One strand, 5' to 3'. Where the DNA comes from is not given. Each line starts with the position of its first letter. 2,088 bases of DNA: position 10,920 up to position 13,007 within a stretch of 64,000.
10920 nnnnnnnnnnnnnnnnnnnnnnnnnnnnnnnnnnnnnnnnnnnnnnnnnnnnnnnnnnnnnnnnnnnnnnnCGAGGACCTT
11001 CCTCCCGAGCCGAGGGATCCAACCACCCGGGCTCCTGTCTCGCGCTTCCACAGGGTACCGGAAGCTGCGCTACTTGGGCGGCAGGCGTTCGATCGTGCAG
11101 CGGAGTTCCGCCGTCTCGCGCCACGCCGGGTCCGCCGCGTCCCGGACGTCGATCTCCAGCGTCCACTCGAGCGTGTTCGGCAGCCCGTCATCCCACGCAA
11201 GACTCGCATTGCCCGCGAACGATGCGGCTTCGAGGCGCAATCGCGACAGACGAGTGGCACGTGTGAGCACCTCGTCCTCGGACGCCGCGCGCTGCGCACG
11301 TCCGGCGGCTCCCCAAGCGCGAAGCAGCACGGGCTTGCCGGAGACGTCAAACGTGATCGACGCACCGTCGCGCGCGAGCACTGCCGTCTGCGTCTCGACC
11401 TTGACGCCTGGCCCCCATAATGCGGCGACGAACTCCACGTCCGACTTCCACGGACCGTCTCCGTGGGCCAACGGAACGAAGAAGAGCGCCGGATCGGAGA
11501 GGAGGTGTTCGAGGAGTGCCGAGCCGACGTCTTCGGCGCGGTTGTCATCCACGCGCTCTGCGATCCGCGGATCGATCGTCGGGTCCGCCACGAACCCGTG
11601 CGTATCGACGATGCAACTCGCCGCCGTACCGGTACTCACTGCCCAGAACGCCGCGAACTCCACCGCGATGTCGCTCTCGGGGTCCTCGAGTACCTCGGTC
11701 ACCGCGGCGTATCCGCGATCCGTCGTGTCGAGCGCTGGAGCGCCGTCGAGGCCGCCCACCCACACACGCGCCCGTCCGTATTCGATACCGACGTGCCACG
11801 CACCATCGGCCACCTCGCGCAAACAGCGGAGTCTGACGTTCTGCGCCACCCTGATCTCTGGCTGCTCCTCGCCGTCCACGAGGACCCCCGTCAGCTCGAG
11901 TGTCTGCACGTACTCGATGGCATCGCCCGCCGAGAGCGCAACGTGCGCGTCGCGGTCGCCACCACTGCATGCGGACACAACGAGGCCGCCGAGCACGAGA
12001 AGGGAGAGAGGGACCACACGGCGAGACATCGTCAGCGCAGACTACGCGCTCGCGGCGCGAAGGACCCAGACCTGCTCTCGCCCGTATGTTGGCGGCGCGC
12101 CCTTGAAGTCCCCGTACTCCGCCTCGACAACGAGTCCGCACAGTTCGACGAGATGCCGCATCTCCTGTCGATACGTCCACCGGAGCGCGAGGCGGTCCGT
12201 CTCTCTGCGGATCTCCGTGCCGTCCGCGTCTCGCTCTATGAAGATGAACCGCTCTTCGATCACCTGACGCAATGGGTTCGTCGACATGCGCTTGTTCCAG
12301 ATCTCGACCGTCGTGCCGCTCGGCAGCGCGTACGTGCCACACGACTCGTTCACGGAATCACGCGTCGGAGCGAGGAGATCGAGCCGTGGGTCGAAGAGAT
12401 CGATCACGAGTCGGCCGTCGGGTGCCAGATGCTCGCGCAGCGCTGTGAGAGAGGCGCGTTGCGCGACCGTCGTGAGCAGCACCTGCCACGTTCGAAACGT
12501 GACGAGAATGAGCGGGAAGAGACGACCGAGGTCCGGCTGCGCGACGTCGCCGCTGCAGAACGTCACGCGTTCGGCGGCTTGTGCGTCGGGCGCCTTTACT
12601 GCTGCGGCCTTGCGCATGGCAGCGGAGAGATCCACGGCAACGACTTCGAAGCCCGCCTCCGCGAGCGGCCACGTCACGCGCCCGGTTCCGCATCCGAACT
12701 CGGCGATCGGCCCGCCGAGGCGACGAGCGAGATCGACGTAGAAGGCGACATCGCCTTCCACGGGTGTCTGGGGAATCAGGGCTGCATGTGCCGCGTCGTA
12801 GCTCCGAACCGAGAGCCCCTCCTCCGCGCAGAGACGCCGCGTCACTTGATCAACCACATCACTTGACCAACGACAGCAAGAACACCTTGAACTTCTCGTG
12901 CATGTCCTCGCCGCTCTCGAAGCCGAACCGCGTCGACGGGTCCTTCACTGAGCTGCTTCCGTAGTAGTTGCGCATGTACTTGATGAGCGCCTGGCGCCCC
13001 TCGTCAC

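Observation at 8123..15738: Operon coupling two HExxH proteins, a SAM methyltransferase and a lipoprotein; HExxH-HEAT-vWA architecture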

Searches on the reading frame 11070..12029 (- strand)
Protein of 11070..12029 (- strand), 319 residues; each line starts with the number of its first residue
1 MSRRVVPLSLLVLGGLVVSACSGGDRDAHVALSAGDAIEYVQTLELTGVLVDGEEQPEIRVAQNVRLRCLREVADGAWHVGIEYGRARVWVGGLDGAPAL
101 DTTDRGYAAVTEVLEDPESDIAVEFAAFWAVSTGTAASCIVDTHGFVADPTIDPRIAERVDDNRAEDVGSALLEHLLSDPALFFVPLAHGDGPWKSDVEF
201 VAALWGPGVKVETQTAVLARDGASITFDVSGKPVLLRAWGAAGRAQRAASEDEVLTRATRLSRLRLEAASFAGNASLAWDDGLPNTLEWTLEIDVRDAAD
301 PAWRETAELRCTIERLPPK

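Call 4: search_protein_families(library=pfam, proteins=[window:11070-12029:-], max_evalue=0.1)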
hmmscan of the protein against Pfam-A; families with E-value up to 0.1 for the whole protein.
window:11070-12029:- (319 aa): 1 family
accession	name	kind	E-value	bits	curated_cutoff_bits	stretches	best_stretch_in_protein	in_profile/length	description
PF14096.11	DUF4274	-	0.054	13.9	27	0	104-131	16-43/76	Domain of unknown function (DUF4274)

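Call 5: search_protein_families(library=ncbifam, proteins=[window:11070-12029:-], max_evalue=0.1)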
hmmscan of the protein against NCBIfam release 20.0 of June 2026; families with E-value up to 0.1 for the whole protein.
window:11070-12029:- (319 aa): 0 families

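Call 36: search_protein_families(library=pfam, proteins=[window:11070-12029:-], max_evalue=10)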
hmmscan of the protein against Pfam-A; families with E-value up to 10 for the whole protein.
window:11070-12029:- (319 aa): 1 family
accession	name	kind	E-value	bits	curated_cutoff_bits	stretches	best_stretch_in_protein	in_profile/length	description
PF14096.11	DUF4274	-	0.054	13.9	27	1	104-131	16-43/76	Domain of unknown function (DUF4274)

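Call 76: search_protein_families(library=padloc, proteins=[window:11070-12029:-], max_evalue=0.01)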
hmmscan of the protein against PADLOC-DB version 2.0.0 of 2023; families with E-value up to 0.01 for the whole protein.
window:11070-12029:- (319 aa): 0 families

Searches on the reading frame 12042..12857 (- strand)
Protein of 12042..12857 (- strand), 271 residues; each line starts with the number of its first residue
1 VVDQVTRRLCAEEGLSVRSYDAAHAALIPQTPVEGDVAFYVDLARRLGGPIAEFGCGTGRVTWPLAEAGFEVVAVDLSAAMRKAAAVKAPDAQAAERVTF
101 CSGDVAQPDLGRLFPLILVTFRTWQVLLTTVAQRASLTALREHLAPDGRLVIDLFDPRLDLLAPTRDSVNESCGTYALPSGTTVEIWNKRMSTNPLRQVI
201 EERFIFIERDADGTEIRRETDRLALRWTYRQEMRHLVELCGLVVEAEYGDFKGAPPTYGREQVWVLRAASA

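Call 4: search_protein_families(library=pfam, proteins=[window:12042-12857:-], max_evalue=0.1)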
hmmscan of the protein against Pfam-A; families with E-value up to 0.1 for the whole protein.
window:12042-12857:- (271 aa): 7 families
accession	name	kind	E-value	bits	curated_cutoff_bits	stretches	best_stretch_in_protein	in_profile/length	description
PF13649.12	Methyltransf_25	-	9.5e-12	45.9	27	1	51-148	1-97/97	Methyltransferase domain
PF08242.18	Methyltransf_12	-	1.2e-10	42.4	30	1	53-150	2-98/98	Methyltransferase domain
PF13489.12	Methyltransf_23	-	1e-08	35.5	27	1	47-180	22-124/164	Methyltransferase domain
PF08241.18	Methyltransf_11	-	1.2e-08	35.9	21.2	1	53-152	2-95/95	Methyltransferase domain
PF13847.12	Methyltransf_31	-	4.3e-07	30.1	27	1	51-176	7-129/145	Methyltransferase domain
PF05175.20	MTS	-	0.0055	16.8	23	1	43-152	27-138/170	Methyltransferase small domain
PF03848.20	TehB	-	0.067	13.1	20.4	1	50-120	33-102/193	Tellurite resistance protein TehB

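Call 5: search_protein_families(library=ncbifam, proteins=[window:12042-12857:-], max_evalue=0.1)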
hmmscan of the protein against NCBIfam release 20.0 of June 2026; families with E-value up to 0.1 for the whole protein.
window:12042-12857:- (271 aa): 24 families
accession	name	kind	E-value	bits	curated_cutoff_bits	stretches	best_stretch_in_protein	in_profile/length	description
NF041820.1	daptide_MTase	equivalog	1.4e-24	87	175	1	36-162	25-152/243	daptide-type RiPP biosynthesis methyltransferase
NF043040.1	corrin_prot_MT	hypoth_equivalog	3.5e-13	49.5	180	1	48-152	42-147/216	corrinoid protein-associated methyltransferase CpaM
TIGR02021.1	BchM-ChlM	equivalog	2.1e-11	43.6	158.9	1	50-109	57-116/218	magnesium protoporphyrin IX methyltransferase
TIGR04345.1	ovoA_Cterm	equivalog_domain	1.2e-05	24.9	170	1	53-85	47-79/242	putative 4-mercaptohistidine N1-methyltransferase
NF008264.0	PRK11036.1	equivalog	0.00017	21.1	366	1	53-155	50-150/261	tRNA uridine 5-oxyacetic acid(34) methyltransferase CmoM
NF051855.1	GlySarMtaseBact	equivalog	0.00019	21.1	350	1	35-154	40-160/259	glycine/sarcosine N-methyltransferase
NF050150.1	RiPP_MTase_ApyS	equivalog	0.0002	20.7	400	1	23-109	117-205/323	RiPP biosynthesis methyltransferase ApyS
TIGR01934.1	MenG_MenH_UbiE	subfamily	0.0003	20.2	158.35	1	51-107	43-99/223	ubiquinone/menaquinone biosynthesis methyltransferase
TIGR01983.1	UbiG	equivalog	0.0003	20.1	102.95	1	51-102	53-103/228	bifunctional 2-polyprenyl-6-hydroxyphenol methylase/3-demethylubiquinol 3-O-methyltransferase UbiG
TIGR02072.1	BioC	equivalog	0.00042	20.2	184.95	1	51-110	38-93/244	malonyl-ACP O-methyltransferase BioC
NF045667.1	MTase_DVU1556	equivalog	0.00044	19.8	155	1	48-160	23-128/213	DVU_1556 family methyltransferase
NF045649.1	2X_seleno_MduS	exception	0.00057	19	380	1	51-108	45-102/338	methyltransferase domain-containing selenoprotein MduS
NF042988.1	Erm46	exception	0.0015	17.9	503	1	37-83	22-68/255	23S rRNA (adenine(2058)-N(6))-methyltransferase Erm(46)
NF001241.0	PRK00216.1-2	equivalog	0.0016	18.1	327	1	48-153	52-148/231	demethylmenaquinone methyltransferase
NF008992.0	PRK12335.1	equivalog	0.0026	17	303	1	50-120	125-193/289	SAM-dependent methyltransferase TehB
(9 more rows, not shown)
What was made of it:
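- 12042..12857 (-): Class I SAM-dependent methyltransferase (271 aa from the GTG at 12857, or 267 aa from the GTG at 12845), with no signal peptide. NCBIfam daptide methyltransferase scores 87 bits against a cut-off of 175 (call 5).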

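Call 28: find_homologous_proteins(query=window:12042-12857:-)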
Query window:12042-12857:- (271 aa): 1619 proteins with E <= 0.001 among 7416 candidates; the best 120 are listed.
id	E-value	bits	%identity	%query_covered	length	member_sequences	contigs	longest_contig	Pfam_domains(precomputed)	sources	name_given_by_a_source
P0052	6.8e-174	594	100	99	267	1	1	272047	PF13847.13,PF13489.13,PF13649.13,PF08241.19,PF08242.19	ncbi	-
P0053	8.3e-73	263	52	97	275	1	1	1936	PF13847.13,PF13489.13,PF05175.21,PF13649.13,PF08241.19,PF08242.19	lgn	-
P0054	9.9e-73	263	50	99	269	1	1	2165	PF13847.13,PF13489.13,PF13649.13,PF08241.19,PF08242.19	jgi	jgi:SAM-dependent methyltransferase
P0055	1.1e-72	263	52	96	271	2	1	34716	PF13847.13,PF13489.13,PF13649.13,PF08241.19,PF08242.19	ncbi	-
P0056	2.9e-70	255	52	96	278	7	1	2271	PF13847.13,PF13489.13,PF13649.13,PF01209.25,PF08241.19,PF08242.19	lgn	-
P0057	1.3e-69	253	49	96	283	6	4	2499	PF13847.13,PF13489.13,PF05175.21,PF13649.13,PF01209.25,PF08241.19,PF08242.19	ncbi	-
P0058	7.0e-69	250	49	97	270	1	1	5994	PF13847.13,PF13489.13,PF13649.13,PF08241.19,PF08242.19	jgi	jgi:hypothetical protein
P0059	1.7e-68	249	52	94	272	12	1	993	PF13847.13,PF13489.13,PF13649.13,PF08241.19,PF08242.19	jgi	jgi:SAM-dependent methyltransferase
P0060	2.3e-68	249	51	94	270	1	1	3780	PF13847.13,PF13489.13,PF13649.13,PF08241.19,PF08242.19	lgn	-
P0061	7.5e-68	247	50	96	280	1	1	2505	PF13847.13,PF13489.13,PF13649.13,PF08241.19,PF08242.19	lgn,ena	-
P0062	8.1e-68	247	49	94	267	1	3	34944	PF13847.13,PF13489.13,PF13649.13,PF01209.25,PF08241.19,PF08242.19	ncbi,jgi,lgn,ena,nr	ncbi:MAG TPA: class I SAM-dependent methyltransferase [Phycisphaerae bacterium]|nr:class I SAM-depen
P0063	2.6e-67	245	50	97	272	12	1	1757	PF13847.13,PF13489.13,PF13649.13,PF08241.19,PF08242.19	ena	-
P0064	2.8e-67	245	48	96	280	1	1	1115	PF13847.13,PF13489.13,PF05175.21,PF13649.13,PF01209.25,PF08241.19,PF08242.19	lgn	-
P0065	5.1e-67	244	49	94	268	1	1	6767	PF13847.13,PF13489.13,PF13649.13,PF08241.19,PF08242.19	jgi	-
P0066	6.0e-67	244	49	96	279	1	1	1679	PF13847.13,PF13489.13,PF13649.13,PF08241.19,PF08242.19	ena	-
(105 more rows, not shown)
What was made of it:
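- Methyltransferase family: over 1,600 hits, the best non-self hit at 52% (call 28).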

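Call 57: find_related_loci(query=A5, collection=genome_contigs, flank=4000)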
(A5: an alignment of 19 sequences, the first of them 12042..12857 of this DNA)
Query A5 (271 aa) in genome_contigs; peptide patterns used: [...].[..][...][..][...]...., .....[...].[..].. (x = any residue, [..] = any of these).
208 stretches matched a pattern; 168 encode a relative of the query (tblastn E <= 1e-3); the best 80 are kept; 80 distinct loci.
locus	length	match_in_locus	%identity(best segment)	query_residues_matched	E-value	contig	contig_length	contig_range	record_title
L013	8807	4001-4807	51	2-267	2e-76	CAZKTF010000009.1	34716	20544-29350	MAG TPA_asm: uncultured Planctomycetota bacterium isolate SRP119689_co1_234 genome assembly, contig: NODE_1515_length_34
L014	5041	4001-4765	49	13-267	2e-73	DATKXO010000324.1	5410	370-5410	MAG TPA_asm: Phycisphaerae bacterium isolate SMAG_U14193 k141_579057, whole genome shotgun sequence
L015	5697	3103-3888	51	11-270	7e-73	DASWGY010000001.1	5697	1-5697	MAG TPA_asm: Candidatus Limnocylindrales bacterium isolate SMAG_U2828 k141_2588077, whole genome shotgun sequence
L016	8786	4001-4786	48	8-267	9e-71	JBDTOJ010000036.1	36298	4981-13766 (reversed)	MAG: Chloroflexota bacterium isolate cluster3_bin.171 NODE_3176_length_36298_cov_10.628701, whole genome shotgun sequenc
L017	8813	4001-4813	46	1-268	1e-70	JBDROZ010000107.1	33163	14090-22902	MAG: Candidatus Eisenbacteria bacterium isolate MEGAHIT-group-1.985 k141_3435191, whole genome shotgun sequence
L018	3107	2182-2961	48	14-267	2e-69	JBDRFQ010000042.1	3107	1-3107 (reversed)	MAG: Candidatus Eisenbacteria bacterium isolate MEGAHIT-group-1.380 k141_948307, whole genome shotgun sequence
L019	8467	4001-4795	48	5-267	5e-69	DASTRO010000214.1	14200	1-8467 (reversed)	MAG TPA_asm: Gemmatimonadaceae bacterium isolate SMAG_U2255 k141_1013197, whole genome shotgun sequence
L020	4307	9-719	50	31-264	2e-68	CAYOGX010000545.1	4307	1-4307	MAG TPA_asm: uncultured Planctomycetales bacterium isolate binchicken_co334_64 genome assembly, contig: NODE_43073_lengt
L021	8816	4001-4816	48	2-271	4e-68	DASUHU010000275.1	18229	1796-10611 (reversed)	MAG TPA_asm: Candidatus Limnocylindrales bacterium isolate SMAG_U1442 k141_359260, whole genome shotgun sequence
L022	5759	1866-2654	48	8-268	5e-68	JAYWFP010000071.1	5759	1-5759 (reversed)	MAG: Chloroflexota bacterium isolate GL99_UP_metabat_52_sub GL99_UP_metabat_52_sub_70, whole genome shotgun sequence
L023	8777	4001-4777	51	15-266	9e-68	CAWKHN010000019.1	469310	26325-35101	MAG: uncultured Chloroflexia bacterium isolate MFD02416.bin.1.50 genome assembly, contig: contig_26880, whole genome sho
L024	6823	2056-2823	49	13-266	8e-67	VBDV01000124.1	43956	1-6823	MAG: Chloroflexi bacterium isolate CF_9 14_0927_09_40cm_scaffold_492, whole genome shotgun sequence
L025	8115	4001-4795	49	6-268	1e-66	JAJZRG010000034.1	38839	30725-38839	MAG: Chloroflexi bacterium isolate SKS1.bin7 NODE_1770_length_38839_cov_5.322846, whole genome shotgun sequence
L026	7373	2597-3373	45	5-265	6e-66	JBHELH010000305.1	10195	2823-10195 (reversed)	MAG: Gemmatimonadaceae bacterium isolate S1_bin.8.orig S1_k141_549810, whole genome shotgun sequence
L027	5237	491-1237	48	20-269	7e-66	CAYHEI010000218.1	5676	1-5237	MAG TPA_asm: uncultured bacterium isolate ERP119705_co12_111 genome assembly, contig: NODE_18936_length_5676_cov_5.18573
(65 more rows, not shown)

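Call 68: list_cluster_members(proteins=[P0052, P0006, P0007, P0008, P0050, P0029])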
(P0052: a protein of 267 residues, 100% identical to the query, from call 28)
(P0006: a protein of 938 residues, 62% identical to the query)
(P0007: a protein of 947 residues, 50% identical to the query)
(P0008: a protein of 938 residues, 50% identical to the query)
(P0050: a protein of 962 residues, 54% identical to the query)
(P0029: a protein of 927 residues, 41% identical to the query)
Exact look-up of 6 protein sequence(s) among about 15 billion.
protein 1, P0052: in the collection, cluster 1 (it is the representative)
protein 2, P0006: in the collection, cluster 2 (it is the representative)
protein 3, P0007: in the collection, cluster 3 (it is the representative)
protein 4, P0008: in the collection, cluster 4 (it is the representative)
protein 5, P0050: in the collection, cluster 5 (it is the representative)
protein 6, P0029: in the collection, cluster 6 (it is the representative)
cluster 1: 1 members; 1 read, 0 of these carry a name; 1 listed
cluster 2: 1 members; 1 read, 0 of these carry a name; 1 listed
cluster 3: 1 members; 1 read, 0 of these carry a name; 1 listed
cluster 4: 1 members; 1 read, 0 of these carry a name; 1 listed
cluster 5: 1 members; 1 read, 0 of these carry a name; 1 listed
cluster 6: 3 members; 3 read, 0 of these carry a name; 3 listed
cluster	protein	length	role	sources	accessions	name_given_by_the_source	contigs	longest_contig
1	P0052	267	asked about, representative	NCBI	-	-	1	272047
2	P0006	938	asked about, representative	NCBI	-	-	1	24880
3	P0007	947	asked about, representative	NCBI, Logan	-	-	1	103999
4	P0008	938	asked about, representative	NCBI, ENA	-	-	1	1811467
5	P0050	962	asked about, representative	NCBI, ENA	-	-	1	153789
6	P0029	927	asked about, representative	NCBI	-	-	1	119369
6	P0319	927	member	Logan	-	-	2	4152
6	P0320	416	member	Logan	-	-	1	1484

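Call 76: search_protein_families(library=padloc, proteins=[window:12042-12857:-], max_evalue=0.01)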
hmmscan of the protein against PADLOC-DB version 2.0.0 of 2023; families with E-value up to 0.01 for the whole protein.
window:12042-12857:- (271 aa): 1 family
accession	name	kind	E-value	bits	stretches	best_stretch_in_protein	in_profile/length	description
PDLC04134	mad2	-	1.9e-12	44.8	1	36-161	279-403/492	mads_2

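Call 77: find_encoding_contigs(protein=P0052, flank=3000, max_places=2)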
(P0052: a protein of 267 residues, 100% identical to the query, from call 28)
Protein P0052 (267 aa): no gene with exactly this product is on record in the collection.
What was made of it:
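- Tried and rejected: The cluster look-up returned no names (call 68), and the exact look-up of the window's methyltransferase found no record (call 77).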

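Call 79: search_solved_structures(query=A5, max_evalue=0.00001)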
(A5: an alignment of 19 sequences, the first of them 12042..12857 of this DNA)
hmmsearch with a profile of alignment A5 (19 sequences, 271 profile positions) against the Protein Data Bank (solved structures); distinct sequences matched with E-value up to 0.00001: 61 (the best 60 are shown).
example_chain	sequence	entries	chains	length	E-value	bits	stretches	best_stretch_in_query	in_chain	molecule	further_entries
9sot_A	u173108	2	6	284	1.8e-62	214.1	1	30-270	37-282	Class I SAM-dependent methyltransferase | Methyltransferase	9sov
4hgy_A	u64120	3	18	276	1.1e-24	90.2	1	44-255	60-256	CcbJ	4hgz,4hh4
3g2m_A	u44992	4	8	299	3.2e-23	85.4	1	40-155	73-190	PCZA361.24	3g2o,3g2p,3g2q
1wzn_A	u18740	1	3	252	1.1e-19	73.8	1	9-154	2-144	SAM-dependent methyltransferase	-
9ri2_A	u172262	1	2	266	1.1e-18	70.5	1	49-204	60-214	Methyltransferase, putative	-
7wzg_A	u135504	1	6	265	3.7e-18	68.8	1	15-267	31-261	Cypemycin N-terminal methyltransferase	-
3d2l_A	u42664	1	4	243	6.6e-18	68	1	36-269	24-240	SAM-dependent methyltransferase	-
6uk5_A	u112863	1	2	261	8.3e-14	54.5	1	33-154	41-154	CalS10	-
3bxo_A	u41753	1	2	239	1.5e-13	53.7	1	35-154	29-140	N,N-dimethyltransferase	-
7wzf_A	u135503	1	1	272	1.7e-13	53.5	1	50-166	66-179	YunM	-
6m83_A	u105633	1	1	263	4.3e-13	52.2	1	17-154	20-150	dTDP-3-amino-3,6-dideoxy-alpha-D-glucopyranose N,N-dimethyltransferase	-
6m82_A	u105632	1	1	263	4.6e-13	52.1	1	17-154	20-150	dTDP-3-amino-3,6-dideoxy-alpha-D-glucopyranose N,N-dimethyltransferase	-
3pfg_A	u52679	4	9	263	4.8e-13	52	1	17-154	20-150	N-methyltransferase | dTDP-3-amino-3,6-dideoxy-alpha-D-glucopyranose N,N-dimethyltransferase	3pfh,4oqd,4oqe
3px3_A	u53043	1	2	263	5e-13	52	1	17-154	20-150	N-methyltransferase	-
6m81_A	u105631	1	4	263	5.1e-13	51.9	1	17-154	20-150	dTDP-3-amino-3,6-dideoxy-alpha-D-glucopyranose N,N-dimethyltransferase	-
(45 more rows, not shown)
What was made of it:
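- The best NCBIfam hit is the daptide RiPP methyltransferase, and CypM and MtfA are among the solved relatives (calls 5, 79).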

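Call 81: search_solved_structures(query=window:12042-12857:-, max_evalue=1e-10, show_alignments=1)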
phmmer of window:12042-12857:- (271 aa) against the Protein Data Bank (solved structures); distinct sequences matched with E-value up to 1e-10: 2.
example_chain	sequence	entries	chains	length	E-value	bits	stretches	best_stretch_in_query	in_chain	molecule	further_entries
9sot_A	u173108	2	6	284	1.2e-39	139.6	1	34-269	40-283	Class I SAM-dependent methyltransferase | Methyltransferase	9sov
4hgy_A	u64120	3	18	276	2.4e-12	50.1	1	37-269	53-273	CcbJ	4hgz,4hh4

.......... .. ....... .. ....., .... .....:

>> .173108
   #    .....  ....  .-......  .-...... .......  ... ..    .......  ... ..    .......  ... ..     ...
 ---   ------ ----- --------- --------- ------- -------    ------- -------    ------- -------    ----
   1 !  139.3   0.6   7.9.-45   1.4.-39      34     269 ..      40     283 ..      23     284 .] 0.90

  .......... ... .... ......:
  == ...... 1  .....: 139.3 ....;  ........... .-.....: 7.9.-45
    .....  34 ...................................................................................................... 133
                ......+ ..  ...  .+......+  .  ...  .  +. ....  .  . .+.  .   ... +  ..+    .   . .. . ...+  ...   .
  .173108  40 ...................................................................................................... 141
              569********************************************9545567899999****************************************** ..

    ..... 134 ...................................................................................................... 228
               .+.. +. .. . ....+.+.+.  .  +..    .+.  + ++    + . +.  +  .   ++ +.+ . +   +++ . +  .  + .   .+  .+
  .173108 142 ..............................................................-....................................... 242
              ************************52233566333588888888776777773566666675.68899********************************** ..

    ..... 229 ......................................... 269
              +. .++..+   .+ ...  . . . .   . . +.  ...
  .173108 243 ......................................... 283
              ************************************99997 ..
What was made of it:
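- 12042..12857 (-): Nearest solved homologue is CorZ, 9SOT (E 1.2e-39, call 81).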
